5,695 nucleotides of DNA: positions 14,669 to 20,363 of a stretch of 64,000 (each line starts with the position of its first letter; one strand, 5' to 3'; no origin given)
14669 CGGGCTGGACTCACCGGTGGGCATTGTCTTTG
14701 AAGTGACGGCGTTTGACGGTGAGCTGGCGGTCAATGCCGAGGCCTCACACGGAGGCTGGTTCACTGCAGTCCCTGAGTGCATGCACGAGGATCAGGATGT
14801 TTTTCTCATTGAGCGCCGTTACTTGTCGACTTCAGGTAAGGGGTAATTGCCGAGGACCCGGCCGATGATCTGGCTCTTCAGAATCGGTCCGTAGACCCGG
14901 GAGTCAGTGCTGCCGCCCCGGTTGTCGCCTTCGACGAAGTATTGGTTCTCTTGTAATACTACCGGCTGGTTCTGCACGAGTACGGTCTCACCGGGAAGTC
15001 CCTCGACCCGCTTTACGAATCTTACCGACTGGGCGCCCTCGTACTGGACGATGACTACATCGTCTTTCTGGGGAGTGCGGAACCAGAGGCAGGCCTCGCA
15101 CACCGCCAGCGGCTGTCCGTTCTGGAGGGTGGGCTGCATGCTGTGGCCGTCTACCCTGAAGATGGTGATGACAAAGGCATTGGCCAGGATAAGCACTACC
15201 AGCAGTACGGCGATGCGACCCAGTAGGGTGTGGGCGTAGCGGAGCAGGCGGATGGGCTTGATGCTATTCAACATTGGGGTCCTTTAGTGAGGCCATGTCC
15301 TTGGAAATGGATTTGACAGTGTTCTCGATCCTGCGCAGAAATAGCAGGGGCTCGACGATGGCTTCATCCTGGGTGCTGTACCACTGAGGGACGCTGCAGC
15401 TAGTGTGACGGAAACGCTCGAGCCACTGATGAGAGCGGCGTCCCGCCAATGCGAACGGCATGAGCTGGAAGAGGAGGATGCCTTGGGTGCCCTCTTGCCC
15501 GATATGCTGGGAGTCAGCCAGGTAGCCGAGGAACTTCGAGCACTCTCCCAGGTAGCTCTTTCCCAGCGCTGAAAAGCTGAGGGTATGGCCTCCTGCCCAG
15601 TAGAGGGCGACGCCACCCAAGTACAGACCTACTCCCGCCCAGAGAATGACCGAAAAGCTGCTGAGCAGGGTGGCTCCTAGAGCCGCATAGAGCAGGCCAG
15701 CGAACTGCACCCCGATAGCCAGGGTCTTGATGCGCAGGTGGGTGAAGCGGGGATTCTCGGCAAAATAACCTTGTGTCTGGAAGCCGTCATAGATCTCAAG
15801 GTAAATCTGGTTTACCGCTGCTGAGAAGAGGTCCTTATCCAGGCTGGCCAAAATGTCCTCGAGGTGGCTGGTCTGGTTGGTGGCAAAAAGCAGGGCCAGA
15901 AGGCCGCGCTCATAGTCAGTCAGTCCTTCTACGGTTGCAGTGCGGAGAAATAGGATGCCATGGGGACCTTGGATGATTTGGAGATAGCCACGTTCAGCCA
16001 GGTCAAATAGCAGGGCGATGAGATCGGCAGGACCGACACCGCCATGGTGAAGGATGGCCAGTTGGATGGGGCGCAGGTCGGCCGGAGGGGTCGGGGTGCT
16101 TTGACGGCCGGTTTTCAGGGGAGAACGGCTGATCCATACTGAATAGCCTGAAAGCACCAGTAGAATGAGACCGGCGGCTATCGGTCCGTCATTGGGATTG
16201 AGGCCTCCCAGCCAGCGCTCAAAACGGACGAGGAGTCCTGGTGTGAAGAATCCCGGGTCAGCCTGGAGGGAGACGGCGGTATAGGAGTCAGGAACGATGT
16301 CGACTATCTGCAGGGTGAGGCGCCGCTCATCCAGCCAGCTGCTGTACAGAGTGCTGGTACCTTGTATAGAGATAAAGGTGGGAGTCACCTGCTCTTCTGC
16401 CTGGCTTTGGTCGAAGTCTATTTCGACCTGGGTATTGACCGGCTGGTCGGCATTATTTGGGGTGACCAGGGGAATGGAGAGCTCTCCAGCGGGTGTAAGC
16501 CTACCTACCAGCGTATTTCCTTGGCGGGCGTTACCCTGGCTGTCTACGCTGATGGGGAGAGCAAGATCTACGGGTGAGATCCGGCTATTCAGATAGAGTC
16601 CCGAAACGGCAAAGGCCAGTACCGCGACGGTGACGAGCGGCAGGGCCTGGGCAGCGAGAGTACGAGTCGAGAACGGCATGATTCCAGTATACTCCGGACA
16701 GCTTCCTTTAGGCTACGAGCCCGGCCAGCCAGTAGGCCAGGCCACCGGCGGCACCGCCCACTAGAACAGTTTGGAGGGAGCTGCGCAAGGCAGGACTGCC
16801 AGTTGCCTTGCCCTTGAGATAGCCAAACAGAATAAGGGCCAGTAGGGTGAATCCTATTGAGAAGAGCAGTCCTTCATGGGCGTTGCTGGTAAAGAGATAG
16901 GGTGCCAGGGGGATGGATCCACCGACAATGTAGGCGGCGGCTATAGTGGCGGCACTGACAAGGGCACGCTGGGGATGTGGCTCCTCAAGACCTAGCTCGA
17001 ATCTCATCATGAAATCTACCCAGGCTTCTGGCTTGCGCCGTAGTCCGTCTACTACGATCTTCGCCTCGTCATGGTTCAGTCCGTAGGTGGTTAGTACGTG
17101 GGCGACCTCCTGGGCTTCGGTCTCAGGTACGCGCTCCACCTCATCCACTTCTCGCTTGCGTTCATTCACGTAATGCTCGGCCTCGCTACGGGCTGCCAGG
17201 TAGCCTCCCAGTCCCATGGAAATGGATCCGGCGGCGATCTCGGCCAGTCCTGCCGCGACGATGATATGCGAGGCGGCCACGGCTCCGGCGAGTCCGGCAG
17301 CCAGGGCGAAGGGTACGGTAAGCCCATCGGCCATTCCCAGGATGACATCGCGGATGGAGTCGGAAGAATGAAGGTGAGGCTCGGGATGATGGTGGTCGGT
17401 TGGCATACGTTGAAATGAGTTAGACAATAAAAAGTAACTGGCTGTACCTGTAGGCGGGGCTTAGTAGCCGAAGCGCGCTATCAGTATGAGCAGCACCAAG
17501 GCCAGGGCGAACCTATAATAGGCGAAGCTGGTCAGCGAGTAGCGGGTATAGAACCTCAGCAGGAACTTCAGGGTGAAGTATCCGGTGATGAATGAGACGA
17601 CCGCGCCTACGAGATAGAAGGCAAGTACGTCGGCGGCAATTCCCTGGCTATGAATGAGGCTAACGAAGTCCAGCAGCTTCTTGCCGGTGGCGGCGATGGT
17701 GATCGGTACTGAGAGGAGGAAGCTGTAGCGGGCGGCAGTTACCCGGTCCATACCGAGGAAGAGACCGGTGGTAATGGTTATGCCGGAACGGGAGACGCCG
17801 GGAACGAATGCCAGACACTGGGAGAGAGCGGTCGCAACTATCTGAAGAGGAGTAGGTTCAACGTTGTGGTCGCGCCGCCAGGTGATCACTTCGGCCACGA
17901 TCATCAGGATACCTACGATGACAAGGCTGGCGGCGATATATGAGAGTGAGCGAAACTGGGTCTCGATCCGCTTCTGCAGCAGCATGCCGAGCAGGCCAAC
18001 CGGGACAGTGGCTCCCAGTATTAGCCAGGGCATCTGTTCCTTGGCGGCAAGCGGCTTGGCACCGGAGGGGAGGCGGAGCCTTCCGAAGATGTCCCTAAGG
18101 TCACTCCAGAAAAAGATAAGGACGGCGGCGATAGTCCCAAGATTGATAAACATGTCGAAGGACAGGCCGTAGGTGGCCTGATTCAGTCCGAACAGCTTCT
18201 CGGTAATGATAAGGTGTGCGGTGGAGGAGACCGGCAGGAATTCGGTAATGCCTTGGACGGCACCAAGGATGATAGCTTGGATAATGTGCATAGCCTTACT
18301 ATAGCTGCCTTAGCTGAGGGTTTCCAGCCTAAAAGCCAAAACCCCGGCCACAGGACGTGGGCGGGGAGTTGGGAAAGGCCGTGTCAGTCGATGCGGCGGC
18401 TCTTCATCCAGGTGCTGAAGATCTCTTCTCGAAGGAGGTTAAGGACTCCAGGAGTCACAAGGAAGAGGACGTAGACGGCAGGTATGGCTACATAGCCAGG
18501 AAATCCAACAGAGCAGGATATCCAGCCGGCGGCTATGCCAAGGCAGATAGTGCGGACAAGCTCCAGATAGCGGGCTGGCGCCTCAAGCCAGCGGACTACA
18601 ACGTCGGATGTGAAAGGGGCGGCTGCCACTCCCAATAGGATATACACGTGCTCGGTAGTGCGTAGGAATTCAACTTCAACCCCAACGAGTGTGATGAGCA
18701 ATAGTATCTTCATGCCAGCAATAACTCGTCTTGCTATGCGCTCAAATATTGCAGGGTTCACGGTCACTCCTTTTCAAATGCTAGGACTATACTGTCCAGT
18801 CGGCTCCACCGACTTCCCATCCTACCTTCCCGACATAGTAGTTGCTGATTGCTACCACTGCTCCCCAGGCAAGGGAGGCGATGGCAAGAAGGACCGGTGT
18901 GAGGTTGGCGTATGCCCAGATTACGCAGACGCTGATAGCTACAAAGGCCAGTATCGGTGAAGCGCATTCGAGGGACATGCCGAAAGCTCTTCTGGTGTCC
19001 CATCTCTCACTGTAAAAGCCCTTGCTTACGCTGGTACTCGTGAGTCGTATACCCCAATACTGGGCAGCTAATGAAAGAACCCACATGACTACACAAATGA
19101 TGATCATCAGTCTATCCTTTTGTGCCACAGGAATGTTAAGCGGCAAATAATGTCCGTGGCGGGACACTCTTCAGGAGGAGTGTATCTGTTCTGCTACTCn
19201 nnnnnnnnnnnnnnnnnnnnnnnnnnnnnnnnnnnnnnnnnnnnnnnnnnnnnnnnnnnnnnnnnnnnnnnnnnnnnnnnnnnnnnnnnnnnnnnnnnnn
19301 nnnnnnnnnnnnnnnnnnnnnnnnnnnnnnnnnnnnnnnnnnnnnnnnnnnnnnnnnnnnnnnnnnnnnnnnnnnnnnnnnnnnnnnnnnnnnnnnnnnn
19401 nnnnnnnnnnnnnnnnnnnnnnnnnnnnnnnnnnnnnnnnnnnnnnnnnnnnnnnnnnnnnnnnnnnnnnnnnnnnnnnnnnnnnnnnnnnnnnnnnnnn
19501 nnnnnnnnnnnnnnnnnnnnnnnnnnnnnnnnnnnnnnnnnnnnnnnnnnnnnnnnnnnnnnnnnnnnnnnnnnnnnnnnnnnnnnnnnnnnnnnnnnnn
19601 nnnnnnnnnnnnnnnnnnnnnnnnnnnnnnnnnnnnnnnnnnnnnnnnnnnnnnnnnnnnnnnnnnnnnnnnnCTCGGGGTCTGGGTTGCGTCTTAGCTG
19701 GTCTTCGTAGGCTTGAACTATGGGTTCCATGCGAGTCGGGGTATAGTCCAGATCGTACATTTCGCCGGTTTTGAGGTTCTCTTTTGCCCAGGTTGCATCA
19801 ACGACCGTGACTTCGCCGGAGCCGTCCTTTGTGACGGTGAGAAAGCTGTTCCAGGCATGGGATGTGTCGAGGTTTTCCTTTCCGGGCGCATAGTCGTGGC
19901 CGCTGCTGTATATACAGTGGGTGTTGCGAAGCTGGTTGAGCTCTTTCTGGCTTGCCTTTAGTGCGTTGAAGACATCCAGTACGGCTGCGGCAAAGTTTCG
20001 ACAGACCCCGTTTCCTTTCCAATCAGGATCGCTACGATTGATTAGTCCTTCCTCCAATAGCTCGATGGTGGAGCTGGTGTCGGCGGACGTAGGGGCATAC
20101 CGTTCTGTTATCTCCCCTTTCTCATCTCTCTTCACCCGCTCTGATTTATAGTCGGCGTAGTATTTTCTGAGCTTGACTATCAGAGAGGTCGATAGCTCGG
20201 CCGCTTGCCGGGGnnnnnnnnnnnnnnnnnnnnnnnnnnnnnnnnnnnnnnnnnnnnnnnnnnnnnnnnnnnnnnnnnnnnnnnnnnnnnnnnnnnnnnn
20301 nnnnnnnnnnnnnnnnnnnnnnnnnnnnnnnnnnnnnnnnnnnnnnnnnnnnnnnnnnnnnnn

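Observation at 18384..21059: Three-gene minus-strand unit: 619-aa cytoplasmic transglutaminase-like protein plus two small multi-TM proteins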

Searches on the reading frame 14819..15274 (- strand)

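Call 37: search_protein_families(library=pfam, proteins=[window:14819-15274:-], max_evalue=0.001)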
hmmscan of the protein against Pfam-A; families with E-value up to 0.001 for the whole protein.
window:14819-15274:- (151 aa): 2 families
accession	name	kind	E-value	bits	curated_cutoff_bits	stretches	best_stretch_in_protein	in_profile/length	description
PF10502.14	Peptidase_S26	-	2.4e-27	96.4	22.9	2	20-109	7-96/168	Signal peptidase, peptidase S26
PF00717.28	Peptidase_S24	-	0.00041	20.5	23.3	1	37-92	36-84/116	Peptidase S24-like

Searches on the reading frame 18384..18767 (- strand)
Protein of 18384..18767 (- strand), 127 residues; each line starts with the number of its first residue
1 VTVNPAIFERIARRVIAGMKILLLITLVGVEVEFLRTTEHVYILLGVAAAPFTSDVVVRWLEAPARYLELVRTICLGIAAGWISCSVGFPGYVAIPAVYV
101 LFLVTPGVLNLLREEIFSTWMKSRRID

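Call 3: search_protein_families(library=pfam, proteins=[window:18384-18767:-], max_evalue=1)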
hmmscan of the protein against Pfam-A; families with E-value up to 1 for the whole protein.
window:18384-18767:- (127 aa): 1 family
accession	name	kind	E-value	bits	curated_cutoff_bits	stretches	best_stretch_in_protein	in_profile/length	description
PF02405.21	MlaE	-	0.038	14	22.5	1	11-89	101-178/212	Permease MlaE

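Call 4: search_protein_families(library=ncbifam, proteins=[window:18384-18767:-], max_evalue=1)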
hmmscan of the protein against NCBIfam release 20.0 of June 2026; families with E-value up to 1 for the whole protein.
window:18384-18767:- (127 aa): 0 families

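Call 56: find_homologous_proteins(query=window:18384-18767:-, max_evalue=0.01)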
Query window:18384-18767:- (127 aa): 1 proteins with E <= 0.01 among 131 candidates.
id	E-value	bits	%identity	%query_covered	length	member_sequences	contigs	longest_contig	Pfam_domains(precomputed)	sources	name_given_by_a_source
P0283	1.1e-73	263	100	98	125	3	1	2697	-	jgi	-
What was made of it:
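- The 127-aa protein finds only itself among 5.8 billion proteins (call 56).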

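Call 73: search_protein_families(library=padloc, proteins=[window:18384-18767:-], max_evalue=1)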
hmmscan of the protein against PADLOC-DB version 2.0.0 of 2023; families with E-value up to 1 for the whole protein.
window:18384-18767:- (127 aa): 0 families

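Call 74: search_protein_families(library=phrogs, proteins=[window:18384-18767:-], max_evalue=1)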
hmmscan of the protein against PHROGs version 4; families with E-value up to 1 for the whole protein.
window:18384-18767:- (127 aa): 1 family
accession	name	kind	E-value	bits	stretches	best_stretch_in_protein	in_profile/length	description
phrog_11081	-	unknown function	0.45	11.9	0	2-58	35-92/99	-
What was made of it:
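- Tried and rejected: Pfam, NCBIfam, PADLOC and PHROGs scans of all three proteins gave nothing usable (calls 3, 4, 73, 74).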

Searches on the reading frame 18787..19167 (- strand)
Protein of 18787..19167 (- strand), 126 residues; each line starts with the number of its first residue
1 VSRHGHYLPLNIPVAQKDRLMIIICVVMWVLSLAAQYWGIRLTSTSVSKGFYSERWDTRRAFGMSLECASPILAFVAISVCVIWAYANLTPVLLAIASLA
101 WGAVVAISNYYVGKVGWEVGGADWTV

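Call 3: search_protein_families(library=pfam, proteins=[window:18787-19167:-], max_evalue=1)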
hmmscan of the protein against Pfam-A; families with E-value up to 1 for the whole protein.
window:18787-19167:- (126 aa): 0 families

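Call 4: search_protein_families(library=ncbifam, proteins=[window:18787-19167:-], max_evalue=1)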
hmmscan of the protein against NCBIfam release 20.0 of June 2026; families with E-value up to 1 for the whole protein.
window:18787-19167:- (126 aa): 1 family
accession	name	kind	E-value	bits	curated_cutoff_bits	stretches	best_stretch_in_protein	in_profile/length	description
NF043065.1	MMSYN1_0478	equivalog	0.13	12.1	170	1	18-89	40-113/190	MFS transporter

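Call 73: search_protein_families(library=padloc, proteins=[window:18787-19167:-], max_evalue=1)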
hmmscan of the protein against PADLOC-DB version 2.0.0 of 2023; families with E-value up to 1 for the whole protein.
window:18787-19167:- (126 aa): 0 families

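Call 74: search_protein_families(library=phrogs, proteins=[window:18787-19167:-], max_evalue=1)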
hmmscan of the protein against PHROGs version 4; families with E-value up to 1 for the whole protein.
window:18787-19167:- (126 aa): 0 families

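Call 75: find_related_loci(query=window:18790-19107:-, collection=metagenome_contigs, flank=5000)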
Query seq(106 aa) (106 aa) in metagenome_contigs; peptide patterns used: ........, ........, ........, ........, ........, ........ (x = any residue, [..] = any of these).
298 stretches matched a pattern; 1 encode a relative of the query (tblastn E <= 1e-3); 1 distinct loci.
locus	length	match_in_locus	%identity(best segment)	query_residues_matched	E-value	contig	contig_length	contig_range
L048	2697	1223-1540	100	1-106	1e-68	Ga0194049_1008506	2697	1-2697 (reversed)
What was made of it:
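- On Toxin-immunity or anti-phage defence module: No homologue of either small protein was found (calls 56, 75).
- They have no homologues (calls 56, 75). The 106-aa protein finds only an identical copy in JGI metagenomes (call 75).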

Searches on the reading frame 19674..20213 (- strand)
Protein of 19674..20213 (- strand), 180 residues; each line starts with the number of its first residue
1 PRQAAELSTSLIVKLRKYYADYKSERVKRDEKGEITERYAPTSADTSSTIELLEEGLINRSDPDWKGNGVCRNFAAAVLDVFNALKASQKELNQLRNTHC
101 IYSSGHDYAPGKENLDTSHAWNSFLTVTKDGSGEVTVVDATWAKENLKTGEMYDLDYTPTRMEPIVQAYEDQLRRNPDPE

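Call 30: search_solved_structures(query=A2, max_evalue=10, show_alignments=3)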
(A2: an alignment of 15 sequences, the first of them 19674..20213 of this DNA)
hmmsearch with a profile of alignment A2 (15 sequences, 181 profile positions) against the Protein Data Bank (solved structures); distinct sequences matched with E-value up to 10: 2.
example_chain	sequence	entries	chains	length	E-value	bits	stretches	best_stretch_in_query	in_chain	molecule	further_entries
5cwc_A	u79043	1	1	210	0.059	16.3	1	10-82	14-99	Designed helical repeat protein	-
5dfx_A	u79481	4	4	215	1.2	12.1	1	36-106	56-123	Histidine kinase | Sensory transduction histidine kinase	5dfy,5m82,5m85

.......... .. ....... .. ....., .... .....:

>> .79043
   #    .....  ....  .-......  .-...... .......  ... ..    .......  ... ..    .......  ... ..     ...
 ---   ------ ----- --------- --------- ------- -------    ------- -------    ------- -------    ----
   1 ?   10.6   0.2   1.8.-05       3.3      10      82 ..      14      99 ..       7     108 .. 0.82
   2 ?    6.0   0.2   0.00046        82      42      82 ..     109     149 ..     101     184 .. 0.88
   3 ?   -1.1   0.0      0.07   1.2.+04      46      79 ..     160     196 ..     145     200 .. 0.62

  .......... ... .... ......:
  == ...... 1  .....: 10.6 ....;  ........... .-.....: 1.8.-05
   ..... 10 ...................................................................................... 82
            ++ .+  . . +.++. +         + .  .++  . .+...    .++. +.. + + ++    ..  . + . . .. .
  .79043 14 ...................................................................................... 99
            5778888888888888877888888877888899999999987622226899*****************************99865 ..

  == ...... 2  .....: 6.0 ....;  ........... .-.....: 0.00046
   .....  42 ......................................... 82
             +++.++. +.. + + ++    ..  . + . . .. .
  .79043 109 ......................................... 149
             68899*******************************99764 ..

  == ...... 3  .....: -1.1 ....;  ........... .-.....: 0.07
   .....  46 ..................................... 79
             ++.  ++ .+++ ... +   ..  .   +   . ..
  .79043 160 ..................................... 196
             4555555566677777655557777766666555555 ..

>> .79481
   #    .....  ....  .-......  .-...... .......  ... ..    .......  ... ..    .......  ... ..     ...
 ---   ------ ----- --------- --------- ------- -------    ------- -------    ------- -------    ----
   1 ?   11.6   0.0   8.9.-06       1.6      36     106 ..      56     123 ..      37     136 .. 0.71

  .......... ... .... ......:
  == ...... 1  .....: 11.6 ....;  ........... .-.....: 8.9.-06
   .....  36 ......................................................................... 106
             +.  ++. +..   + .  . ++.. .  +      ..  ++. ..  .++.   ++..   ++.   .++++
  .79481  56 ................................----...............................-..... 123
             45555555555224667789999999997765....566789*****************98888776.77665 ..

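Call 42: predict_structure(alignment_id=A2)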
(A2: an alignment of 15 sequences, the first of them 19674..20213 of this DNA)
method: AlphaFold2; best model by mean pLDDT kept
length: 180 residues; sequences in the alignment: 15
mean_pLDDT: 76.5   pTM: 0.72
mean pLDDT of the five models: 76.5, 71.0, 69.6, 65.1, 50.0
residues with pLDDT >= 90: 20; 70-90: 112; 50-70: 38; < 50: 10
segments of 3 or more residues with pLDDT < 50: 110-114, 178-180
pLDDT, mean of each block of 10 residues (from residue 1): 87 80 60 74 80 91 82 89 87 81 72 60 87 81 77 71 61 58
secondary structure, 60 per line:
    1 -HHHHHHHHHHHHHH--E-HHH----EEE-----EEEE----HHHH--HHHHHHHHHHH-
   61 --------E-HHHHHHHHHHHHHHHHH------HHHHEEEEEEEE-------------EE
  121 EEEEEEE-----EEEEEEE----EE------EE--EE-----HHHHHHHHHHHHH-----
elements in order: H2-15 E27-29 E35-38 H43-46 H49-59 H71-87 H94-97 E98-105 E119-127 E133-139 H163-175

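Call 44: fold_search(model_id=the predicted structure, library=pdb)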
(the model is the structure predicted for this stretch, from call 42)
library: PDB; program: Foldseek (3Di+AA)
matches with E <= 10: 503; with E <= 0.001: 0
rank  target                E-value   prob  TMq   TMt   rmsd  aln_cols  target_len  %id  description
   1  2ya2_A                5.1e-01  0.08  0.17  0.07  12.3       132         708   14  Catalytic Module of the Multi-modular glycogen-degrading pneumococcal virulence factor SpuA in complex with an inhibit (released 2011-04-20)
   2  6a8p_A                5.4e-01  0.33  0.33  0.11   7.4       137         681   13  Transglutaminase 2 mutant G224V in complex with GTP (released 2018-09-26)
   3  5lq6                  6.1e-01  0.16  0.19  0.18   8.5        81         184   18  Salmonella effector SpvD - R161 variant (released 2016-11-02)
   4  8h5y_B                6.5e-01  0.10  0.15  0.05   8.0        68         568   13  Crystal structure of RadD- ADP complex (released 2023-10-18)
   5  7r7j_A                6.5e-01  0.06  0.14  0.05  14.8       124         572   15  Crystal structure of RadD with ADP (released 2022-04-13)
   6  2ya1_A                6.9e-01  0.06  0.15  0.05  13.9       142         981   14  Product complex of a multi-modular glycogen-degrading pneumococcal virulence factor SpuA (released 2011-04-20)
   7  8h5z_B                7.3e-01  0.10  0.14  0.05   8.0        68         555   13  Crystal structure of RadD/ATP analogue complex (released 2023-10-18)
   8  6iml_A                7.8e-01  0.08  0.16  0.08  12.3        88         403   14  The crystal structure of AsfvLIG:CT1 complex (released 2019-02-27)
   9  9uf8_J                7.8e-01  0.03  0.13  0.11  17.2       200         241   10  The cryo-EM structure of 26S proteasome-Midnolin complex in the MA state (released 2025-09-10)
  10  3nm7_D                8.2e-01  0.10  0.16  0.30   9.4        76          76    9  Crystal Structure of Borrelia burgdorferi Pur-alpha (released 2010-10-06)
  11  6imn_B                8.2e-01  0.08  0.16  0.08  12.2        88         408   14  The crystal structure of AsfvLIG:CT2 complex (released 2019-02-27)
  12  3nm7_C                8.7e-01  0.12  0.14  0.28   8.0        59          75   14  Crystal Structure of Borrelia burgdorferi Pur-alpha (released 2010-10-06)
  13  5cs4_A                8.7e-01  0.09  0.19  0.10   8.9        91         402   13  Crystal structure of domains AC3-AC5 of yeast acetyl-CoA carboxylase (released 2015-10-28)
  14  2yh9_A                9.3e-01  0.08  0.13  0.28   8.3        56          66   14  Crystal structure of the dimeric BamE from E. coli (released 2011-06-29)
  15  2k4n_MODEL_1_A        9.3e-01  0.07  0.13  0.19   9.1        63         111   17  NMR structure of protein PF0246 from Pyrococcus furiosus: target PfR75 from the Northeast Structural Genomics  (released 2008-08-12)
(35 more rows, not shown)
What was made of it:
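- Closest known: Eukaryotic transglutaminases. Same: TG2 is the second-ranked Foldseek match of the core model (call 44).
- Closest known: Papain-fold bacterial effectors with Cys-His-Asp. Same: It is the third-ranked Foldseek match of the core (call 44).
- Foldseek on the core domain ranks transglutaminase 2 second and the papain-like effector SpvD third, both non-significant (call 44). Near the top of the Foldseek list for the core (ranks 2 and 3 of 50 shown) are TG2 and SpvD, both of this superfamily (call 44).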

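Call 79: fold_search(model_id=the predicted structure, library=viral)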
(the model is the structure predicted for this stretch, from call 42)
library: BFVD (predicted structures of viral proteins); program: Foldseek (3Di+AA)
matches with E <= 10: 883; with E <= 0.001: 0
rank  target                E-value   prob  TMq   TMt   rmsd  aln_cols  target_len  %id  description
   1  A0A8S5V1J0            7.3e-02  0.09  0.13  0.13  16.0       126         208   12  Uncharacterized protein [Myoviridae sp. ctJ2i1]
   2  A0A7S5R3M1            8.3e-02  0.18  0.17  0.22  14.7       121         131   15  Uncharacterized protein [Rhizobium phage RHph_Y68]
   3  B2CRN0                8.8e-02  0.28  0.17  0.29  10.7       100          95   10  Uncharacterized protein [Betalipothrixvirus uzonense]
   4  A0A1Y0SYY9            1.2e-01  0.28  0.22  0.26  10.2       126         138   11  Uncharacterized protein [Pseudomonas phage Phabio]
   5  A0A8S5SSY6            1.3e-01  0.16  0.16  0.12   9.0        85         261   16  DNA REPAIR PROTEIN RAD52 HOMOLOG-BINDING PROTEIN, DNA REPAIR, DNA.7A [Myoviridae sp. ctZ2t4]
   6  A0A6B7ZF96            1.6e-01  0.14  0.18  0.19  12.0       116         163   12  Uncharacterized protein [Klebsiella phage N1M2]
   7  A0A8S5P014            1.6e-01  0.11  0.20  0.19  18.8       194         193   11  Uncharacterized protein [Myoviridae sp. ctLnO19]
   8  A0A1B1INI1            1.6e-01  0.08  0.16  0.16  17.0       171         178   10  (no name in the UniProt tables at hand)
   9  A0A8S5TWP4            2.0e-01  0.16  0.17  0.21  10.7       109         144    6  GIY-YIG nuclease superfamily protein [Siphoviridae sp. ctcx61]
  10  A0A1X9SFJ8            2.0e-01  0.10  0.17  0.08  16.6       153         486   15  DNA polymerase [Acinetobacter phage WCHABP5]
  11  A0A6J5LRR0            2.3e-01  0.20  0.25  0.30  10.7       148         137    7  COG4381 Mu-like prophage protein gp46 [uncultured Caudovirales phage]
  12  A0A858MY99            2.3e-01  0.11  0.20  0.23  10.8       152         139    6  (no name in the UniProt tables at hand)
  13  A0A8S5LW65            2.4e-01  0.06  0.11  0.18  14.1       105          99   18  SsDNA binding protein [Podoviridae sp. ctx9R1]
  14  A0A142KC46            2.6e-01  0.20  0.21  0.31  10.2        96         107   11  Uncharacterized protein [Gordonia phage BetterKatz]
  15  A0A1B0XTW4            2.6e-01  0.06  0.14  0.16  17.8       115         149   15  (no name in the UniProt tables at hand)
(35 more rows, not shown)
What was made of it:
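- Tried and rejected: The core model gave nothing significant against the PDB or BFVD (calls 44, 79).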
